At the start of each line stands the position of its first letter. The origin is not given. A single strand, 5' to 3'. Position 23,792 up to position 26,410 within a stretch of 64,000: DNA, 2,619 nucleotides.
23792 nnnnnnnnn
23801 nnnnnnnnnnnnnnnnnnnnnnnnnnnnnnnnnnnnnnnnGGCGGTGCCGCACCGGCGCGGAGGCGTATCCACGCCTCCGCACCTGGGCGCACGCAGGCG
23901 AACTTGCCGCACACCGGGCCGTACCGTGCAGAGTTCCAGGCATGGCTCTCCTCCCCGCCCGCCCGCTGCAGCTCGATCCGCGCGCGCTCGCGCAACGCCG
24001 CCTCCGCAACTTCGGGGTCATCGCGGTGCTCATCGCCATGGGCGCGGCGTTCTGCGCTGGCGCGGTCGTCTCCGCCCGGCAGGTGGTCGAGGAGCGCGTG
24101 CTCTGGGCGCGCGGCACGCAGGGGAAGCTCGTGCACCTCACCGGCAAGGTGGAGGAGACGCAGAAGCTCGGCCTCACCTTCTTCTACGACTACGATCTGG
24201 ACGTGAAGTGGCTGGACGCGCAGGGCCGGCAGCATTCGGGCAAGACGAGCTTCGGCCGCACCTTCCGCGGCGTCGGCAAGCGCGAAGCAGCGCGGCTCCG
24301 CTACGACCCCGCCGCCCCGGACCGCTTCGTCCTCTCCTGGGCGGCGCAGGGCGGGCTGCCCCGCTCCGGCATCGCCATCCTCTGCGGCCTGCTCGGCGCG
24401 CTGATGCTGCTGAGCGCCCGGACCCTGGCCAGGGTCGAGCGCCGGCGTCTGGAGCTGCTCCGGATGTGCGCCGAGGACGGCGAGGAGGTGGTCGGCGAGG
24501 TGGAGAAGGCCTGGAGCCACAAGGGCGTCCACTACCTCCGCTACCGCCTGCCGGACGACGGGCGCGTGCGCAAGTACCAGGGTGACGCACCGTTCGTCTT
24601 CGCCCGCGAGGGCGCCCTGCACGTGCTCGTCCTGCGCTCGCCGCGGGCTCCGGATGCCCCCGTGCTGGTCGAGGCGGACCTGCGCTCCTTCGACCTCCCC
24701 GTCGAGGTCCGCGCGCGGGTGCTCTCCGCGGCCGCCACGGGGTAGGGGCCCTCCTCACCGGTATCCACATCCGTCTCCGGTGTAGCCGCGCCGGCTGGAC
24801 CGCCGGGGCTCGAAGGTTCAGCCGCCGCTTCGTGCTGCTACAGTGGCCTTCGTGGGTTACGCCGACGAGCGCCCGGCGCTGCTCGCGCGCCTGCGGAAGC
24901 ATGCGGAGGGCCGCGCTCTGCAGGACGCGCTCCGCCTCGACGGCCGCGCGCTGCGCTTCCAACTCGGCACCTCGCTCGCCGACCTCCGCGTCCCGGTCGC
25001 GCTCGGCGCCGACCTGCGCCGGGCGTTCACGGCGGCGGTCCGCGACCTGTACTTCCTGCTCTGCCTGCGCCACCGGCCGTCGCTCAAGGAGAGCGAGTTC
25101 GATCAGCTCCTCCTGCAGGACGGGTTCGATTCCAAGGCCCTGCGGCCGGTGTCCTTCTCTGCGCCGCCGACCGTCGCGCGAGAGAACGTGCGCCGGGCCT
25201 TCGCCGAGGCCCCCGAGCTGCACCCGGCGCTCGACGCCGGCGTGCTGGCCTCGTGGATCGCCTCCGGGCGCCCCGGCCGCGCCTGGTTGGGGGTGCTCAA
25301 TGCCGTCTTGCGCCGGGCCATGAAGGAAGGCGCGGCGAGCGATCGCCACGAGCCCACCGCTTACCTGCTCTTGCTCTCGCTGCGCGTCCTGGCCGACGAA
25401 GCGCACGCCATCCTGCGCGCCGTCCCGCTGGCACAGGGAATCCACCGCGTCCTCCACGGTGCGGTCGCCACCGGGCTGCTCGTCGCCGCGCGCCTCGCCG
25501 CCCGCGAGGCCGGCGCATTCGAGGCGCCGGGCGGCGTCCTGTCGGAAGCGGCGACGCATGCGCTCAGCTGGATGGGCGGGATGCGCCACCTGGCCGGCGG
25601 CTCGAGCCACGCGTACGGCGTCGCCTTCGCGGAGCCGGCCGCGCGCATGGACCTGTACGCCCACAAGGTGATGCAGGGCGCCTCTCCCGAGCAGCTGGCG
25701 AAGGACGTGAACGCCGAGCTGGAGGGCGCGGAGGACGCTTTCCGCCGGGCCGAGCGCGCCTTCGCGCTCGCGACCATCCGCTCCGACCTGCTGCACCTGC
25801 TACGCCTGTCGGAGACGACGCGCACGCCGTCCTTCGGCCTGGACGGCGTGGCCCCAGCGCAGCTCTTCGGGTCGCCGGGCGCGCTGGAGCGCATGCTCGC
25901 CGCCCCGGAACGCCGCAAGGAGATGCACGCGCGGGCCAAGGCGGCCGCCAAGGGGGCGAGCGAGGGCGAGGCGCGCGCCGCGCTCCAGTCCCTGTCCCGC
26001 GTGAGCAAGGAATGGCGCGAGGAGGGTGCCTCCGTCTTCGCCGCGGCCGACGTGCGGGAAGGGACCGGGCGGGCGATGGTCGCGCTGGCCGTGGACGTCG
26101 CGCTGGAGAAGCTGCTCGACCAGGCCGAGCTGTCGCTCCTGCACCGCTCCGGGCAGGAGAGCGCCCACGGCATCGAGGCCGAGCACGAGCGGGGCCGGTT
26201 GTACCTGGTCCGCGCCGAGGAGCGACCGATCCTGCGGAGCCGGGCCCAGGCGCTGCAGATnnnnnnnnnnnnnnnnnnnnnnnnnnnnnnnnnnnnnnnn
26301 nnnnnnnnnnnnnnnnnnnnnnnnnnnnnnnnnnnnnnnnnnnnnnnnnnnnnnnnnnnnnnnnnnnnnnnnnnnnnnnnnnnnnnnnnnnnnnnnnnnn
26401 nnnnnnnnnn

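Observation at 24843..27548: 901-aa protein with an insertion-split class III nucleotidyl-cyclase-like core and a 470-aa unknown N-terminal region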

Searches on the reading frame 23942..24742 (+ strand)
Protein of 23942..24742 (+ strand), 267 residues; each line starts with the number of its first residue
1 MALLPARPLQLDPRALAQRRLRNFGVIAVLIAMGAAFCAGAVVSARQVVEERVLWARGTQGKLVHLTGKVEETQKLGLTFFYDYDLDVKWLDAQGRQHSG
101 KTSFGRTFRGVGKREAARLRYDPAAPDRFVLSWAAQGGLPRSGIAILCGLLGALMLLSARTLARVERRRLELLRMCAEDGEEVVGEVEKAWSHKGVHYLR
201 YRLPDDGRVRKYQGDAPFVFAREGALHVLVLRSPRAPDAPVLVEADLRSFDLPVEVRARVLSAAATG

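Call 17: search_protein_families(library=pfam, proteins=[window:23942-24742:+], max_evalue=0.01)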
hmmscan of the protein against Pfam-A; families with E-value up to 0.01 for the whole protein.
seq(267 aa): 0 families

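Call 62: search_protein_families(library=padloc, proteins=[window:23942-24742:+], max_evalue=1)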
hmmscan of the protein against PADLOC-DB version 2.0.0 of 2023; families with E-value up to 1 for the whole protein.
seq(267 aa): 0 families

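Call 63: search_protein_families(library=pfam, proteins=[window:23942-24742:+], max_evalue=10)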
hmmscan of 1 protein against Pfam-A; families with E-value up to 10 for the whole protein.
seq(267 aa): 1 family
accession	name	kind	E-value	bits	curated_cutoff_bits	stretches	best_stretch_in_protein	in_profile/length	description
PF12158.14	DUF3592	-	0.07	14.2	25.3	1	93-131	31-79/84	Domain of unknown function (DUF3592)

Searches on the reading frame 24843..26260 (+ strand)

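Call 3: search_protein_families(library=pfam, proteins=[window:24843-26260:+], max_evalue=10)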
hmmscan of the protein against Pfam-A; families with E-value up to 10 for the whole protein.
window:24843-26260:+ (472 aa): 0 families

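Call 39: predict_structure(alignment_id=A4)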
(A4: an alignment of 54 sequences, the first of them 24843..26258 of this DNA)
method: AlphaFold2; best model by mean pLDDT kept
length: 472 residues; sequences in the alignment: 54
mean_pLDDT: 94.8   pTM: 0.94
mean pLDDT of the five models: 94.8, 94.3, 93.7, 93.7, 93.2
residues with pLDDT >= 90: 434; 70-90: 28; 50-70: 6; < 50: 4
segments of 3 or more residues with pLDDT < 50: 470-472
pLDDT, mean of each block of 10 residues (from residue 1): 80 98 97 95 92 97 98 97 96 96 97 97 98 98 98 98 94 98 96 92 97 98 97 98 95 95 94 98 98 95 95 96 88 93 95 96 97 94 96 85 96 98 98 91 93 96 79 45
secondary structure, 60 per line:
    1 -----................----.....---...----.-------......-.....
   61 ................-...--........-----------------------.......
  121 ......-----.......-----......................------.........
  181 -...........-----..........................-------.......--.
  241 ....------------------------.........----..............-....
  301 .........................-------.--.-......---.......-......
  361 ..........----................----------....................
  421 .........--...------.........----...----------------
elements in order: H6-21 H26-30 E49-54 H56-76 H83-90 H114-126 H132-138 H144-165 H172-180 H182-192 H198-223 H231-237 H240-244 H269-277 H282-295 H297-325 H338-343 H347-353 H355-370 H375-390 H401-429 E432-434 H441-449 E454-456
